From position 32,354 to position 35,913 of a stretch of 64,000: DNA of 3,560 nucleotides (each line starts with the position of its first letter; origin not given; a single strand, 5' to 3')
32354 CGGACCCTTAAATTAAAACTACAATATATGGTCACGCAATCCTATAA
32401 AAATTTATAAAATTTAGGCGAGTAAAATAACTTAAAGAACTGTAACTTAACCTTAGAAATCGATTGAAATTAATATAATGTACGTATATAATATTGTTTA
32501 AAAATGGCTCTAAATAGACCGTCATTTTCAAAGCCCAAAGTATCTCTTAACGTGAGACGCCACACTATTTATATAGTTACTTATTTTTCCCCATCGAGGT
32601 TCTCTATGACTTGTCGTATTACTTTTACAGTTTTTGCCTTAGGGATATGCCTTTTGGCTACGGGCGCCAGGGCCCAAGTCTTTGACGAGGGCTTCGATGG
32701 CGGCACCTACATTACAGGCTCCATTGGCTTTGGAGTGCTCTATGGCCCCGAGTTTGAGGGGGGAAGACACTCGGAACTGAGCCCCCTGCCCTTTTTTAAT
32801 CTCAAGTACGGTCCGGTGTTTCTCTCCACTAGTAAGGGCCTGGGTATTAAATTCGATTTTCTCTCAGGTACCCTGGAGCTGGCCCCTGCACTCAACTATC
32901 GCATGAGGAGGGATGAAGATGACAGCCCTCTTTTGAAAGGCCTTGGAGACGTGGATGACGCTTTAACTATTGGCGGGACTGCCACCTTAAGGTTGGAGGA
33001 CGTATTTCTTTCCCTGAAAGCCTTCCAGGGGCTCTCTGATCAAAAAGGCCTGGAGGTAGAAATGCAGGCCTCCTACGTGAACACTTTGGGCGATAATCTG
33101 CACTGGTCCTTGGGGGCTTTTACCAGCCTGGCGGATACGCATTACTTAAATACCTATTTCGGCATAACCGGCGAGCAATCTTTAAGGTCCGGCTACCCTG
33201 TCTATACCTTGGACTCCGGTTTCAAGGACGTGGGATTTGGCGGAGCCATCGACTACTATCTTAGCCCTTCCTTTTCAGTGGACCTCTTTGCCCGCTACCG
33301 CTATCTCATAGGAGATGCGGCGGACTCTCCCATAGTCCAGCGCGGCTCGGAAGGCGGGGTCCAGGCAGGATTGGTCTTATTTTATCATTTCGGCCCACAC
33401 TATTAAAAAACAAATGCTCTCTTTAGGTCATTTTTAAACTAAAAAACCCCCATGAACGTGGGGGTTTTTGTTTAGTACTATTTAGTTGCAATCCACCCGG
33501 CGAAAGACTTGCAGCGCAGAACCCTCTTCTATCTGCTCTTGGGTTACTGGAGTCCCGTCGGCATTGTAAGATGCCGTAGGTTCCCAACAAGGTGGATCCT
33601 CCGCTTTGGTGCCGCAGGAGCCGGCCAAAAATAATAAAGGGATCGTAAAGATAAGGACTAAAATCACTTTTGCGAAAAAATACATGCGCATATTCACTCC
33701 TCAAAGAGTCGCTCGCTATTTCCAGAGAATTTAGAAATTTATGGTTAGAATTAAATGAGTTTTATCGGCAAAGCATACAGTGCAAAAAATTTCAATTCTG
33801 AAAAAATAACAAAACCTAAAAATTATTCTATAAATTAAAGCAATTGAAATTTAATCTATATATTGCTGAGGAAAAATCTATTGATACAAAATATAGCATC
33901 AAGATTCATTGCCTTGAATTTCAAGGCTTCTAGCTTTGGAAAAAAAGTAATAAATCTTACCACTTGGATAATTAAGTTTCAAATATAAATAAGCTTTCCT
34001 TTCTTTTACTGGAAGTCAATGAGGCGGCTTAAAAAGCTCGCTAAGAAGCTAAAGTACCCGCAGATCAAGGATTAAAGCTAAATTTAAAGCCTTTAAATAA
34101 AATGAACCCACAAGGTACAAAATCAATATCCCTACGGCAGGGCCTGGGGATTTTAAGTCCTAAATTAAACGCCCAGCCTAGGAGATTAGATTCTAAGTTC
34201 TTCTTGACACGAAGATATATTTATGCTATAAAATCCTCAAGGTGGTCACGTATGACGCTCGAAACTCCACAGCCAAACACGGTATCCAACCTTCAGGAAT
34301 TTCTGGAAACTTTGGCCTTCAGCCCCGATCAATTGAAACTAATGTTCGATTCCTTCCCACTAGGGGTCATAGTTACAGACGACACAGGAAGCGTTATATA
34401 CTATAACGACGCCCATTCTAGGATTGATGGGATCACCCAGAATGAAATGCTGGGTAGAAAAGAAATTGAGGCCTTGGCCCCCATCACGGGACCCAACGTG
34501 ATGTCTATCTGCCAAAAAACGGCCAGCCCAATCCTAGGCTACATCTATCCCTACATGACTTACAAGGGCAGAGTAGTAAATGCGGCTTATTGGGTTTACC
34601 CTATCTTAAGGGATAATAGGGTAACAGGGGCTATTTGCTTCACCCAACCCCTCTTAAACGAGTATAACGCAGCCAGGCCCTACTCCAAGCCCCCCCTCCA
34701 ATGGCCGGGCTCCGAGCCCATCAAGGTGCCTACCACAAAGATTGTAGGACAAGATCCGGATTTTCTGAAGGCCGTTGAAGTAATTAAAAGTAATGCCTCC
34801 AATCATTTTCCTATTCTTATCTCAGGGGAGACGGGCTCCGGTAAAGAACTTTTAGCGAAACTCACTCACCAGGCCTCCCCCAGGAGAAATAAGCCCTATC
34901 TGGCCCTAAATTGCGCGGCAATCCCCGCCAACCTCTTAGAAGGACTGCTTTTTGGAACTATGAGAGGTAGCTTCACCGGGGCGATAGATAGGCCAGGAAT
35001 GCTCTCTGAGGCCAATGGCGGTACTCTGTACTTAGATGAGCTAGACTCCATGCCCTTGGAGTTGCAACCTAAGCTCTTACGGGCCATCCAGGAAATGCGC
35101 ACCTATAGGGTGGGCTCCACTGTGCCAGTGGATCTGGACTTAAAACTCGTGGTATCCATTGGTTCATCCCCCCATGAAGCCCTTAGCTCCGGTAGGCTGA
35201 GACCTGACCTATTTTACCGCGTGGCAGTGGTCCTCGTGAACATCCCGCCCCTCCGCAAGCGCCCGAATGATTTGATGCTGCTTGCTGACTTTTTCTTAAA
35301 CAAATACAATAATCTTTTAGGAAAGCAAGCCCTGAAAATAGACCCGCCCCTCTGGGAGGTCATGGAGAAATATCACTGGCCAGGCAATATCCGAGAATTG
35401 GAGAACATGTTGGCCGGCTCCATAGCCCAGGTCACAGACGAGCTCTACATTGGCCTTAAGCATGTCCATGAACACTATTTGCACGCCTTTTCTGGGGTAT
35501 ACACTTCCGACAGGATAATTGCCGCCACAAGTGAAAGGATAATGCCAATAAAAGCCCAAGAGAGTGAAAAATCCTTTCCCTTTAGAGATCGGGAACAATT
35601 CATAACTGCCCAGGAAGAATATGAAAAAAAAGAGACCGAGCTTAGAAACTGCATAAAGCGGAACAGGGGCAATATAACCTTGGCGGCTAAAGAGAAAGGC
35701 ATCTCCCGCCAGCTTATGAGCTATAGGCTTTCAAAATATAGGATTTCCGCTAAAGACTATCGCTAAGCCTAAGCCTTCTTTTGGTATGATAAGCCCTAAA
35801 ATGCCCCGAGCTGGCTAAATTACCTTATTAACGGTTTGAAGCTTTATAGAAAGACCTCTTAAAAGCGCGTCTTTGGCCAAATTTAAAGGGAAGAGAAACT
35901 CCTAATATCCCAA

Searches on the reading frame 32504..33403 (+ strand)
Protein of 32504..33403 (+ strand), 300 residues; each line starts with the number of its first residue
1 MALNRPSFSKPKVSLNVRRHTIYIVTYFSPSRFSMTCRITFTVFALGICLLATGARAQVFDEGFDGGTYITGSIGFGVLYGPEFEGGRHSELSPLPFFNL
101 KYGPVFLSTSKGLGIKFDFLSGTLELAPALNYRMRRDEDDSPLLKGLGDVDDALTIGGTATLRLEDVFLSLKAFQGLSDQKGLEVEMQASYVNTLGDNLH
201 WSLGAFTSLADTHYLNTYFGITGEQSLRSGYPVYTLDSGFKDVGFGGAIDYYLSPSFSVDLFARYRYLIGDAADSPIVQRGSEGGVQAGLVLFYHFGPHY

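Call 14: search_protein_families(library=ncbifam, proteins=[window:32504-33403:+])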
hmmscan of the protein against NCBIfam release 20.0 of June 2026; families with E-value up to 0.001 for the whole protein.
window:32504-33403:+ (300 aa): 1 family
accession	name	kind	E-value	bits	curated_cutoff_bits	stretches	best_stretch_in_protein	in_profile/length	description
NF045789.1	OmpVVibrio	equivalog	2.9e-05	23.7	400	1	134-282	101-247/259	outer membrane protein OmpV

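Call 21: search_protein_families(library=pfam, proteins=[window:32504-33403:+])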
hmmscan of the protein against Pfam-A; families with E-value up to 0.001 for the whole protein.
window:32504-33403:+ (300 aa): 1 family
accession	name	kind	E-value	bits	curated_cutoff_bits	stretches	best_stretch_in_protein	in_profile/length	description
PF06629.18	MipA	-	3.3e-42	145.6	24.2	1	74-296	1-221/221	MltA-interacting protein MipA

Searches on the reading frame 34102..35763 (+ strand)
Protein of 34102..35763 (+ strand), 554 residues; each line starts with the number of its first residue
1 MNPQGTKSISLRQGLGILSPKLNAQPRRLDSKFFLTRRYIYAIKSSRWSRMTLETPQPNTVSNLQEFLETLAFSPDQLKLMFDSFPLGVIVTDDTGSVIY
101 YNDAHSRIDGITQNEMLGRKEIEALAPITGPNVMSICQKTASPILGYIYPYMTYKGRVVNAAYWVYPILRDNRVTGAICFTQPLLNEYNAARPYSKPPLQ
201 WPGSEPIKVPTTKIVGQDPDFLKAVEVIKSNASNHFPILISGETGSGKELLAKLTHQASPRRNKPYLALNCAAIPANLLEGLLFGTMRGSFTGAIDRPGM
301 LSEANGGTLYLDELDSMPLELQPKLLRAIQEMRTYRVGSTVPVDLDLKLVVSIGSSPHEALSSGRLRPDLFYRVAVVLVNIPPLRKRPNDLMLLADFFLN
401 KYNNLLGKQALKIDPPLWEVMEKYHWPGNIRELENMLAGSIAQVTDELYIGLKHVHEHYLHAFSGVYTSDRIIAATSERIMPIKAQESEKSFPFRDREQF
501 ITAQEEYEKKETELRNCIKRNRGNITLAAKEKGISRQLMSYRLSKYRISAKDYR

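Call 14: search_protein_families(library=ncbifam, proteins=[window:34102-35763:+])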
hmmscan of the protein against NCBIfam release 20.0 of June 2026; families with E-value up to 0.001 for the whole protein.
window:34102-35763:+ (554 aa): 30 families (the best 25 are shown)
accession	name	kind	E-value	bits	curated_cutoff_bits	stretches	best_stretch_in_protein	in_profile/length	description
NF041552.1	TF_PrdR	equivalog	2.4e-68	230.9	795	1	76-438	134-494/577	sigma-54 dependent transcriptional regulator PrdR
NF003451.0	PRK05022.1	equivalog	3.4e-68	230.6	476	1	211-537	189-499/512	nitric oxide reductase transcriptional regulator NorR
TIGR01817.1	nifA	equivalog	3e-67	227.6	528.85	1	211-551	195-532/534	nif-specific transcriptional activator NifA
TIGR01818.1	ntrC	equivalog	1.2e-66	225.5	558.6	1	204-543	126-460/463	nitrogen regulation protein NR(I)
NF050807.1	TransRegFlbDCaul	equivalog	1.4e-66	225.2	750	1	212-546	118-438/454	sigma-54-dependent transcriptional regulator FlbD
TIGR02915.1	PEP_resp_reg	equivalog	4.4e-66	223.5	502.6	1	212-441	139-369/445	PEP-CTERM-box response regulator transcription factor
NF038308.1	RNA_repair_RtcR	equivalog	2.2e-64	218.2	650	1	208-547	176-517/530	RNA repair transcriptional activator RtcR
NF008469.0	PRK11361.1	equivalog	1.8e-62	211.6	714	1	212-551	143-459/461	acetoacetate metabolism transcriptional regulator AtoC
NF041946.1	LuxO_transreg_Vib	equivalog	7.7e-62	209.6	800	1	214-542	135-456/463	quorum-sensing sigma-54 dependent transcriptional regulator LuxO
TIGR02329.1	propionate_PrpR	equivalog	5.5e-60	203.5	499.2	1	212-543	212-524/526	propionate catabolism operon regulatory protein PrpR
NF041906.1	V4R_TF_MobR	exception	2.6e-59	201.2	999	1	214-546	234-544/544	phenol degradation transcriptional regulator MobR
TIGR02974.1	phageshock_pspF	equivalog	3.6e-58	197.4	443.55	1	214-541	1-331/336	phage shock protein operon transcriptional activator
NF011953.0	PRK15424.1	equivalog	8.4e-58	196.3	703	1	212-544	219-532/538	propionate catabolism operon regulatory protein PrpR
NF008176.1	PRK10923.1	equivalog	1.2e-55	188.9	620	1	201-541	127-461/469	nitrogen regulation protein NR(I)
NF007689.0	PRK10365.1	equivalog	2e-54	185.1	760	1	213-450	140-377/441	sigma-54-dependent response regulator transcription factor ZraR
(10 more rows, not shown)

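Call 42: search_protein_families(library=pfam, proteins=[window:34102-35763:+], max_evalue=0.01)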
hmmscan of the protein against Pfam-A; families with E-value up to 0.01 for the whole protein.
window:34102-35763:+ (554 aa): 10 families
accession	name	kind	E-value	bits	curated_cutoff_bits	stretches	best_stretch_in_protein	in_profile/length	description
PF00158.32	Sigma54_activat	-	4.5e-51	173.3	20.2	1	214-378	1-166/168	Sigma-54 interaction domain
PF25601.1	AAA_lid_14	-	1.7e-16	60.2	27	1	385-460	1-75/87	AAA+ ATPase lid domain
PF14532.12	Sigma54_activ_2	-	1.3e-13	51.8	25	1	227-384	13-138/138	Sigma-54 interaction domain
PF00989.32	PAS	-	4.1e-05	24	22.6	1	77-128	2-53/113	PAS fold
PF08448.16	PAS_4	-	4.5e-05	24.1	23.1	1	82-139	1-58/110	PAS fold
PF02954.25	HTH_8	-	5.9e-05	23.1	22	1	514-546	10-42/42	Bacterial regulatory protein, Fis family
PF07728.20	AAA_5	-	0.00015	22.3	22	1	238-346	2-109/139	AAA domain (dynein-related subfamily)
PF01078.27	Mg_chelatase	-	0.0017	18.3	20.3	0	293-324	94-125/207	Magnesium chelatase, subunit ChlI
PF13188.13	PAS_8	-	0.0021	18.3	21.8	1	77-112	2-37/65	PAS domain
PF13426.13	PAS_9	-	0.0093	16.7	27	0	87-120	2-35/103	PAS domain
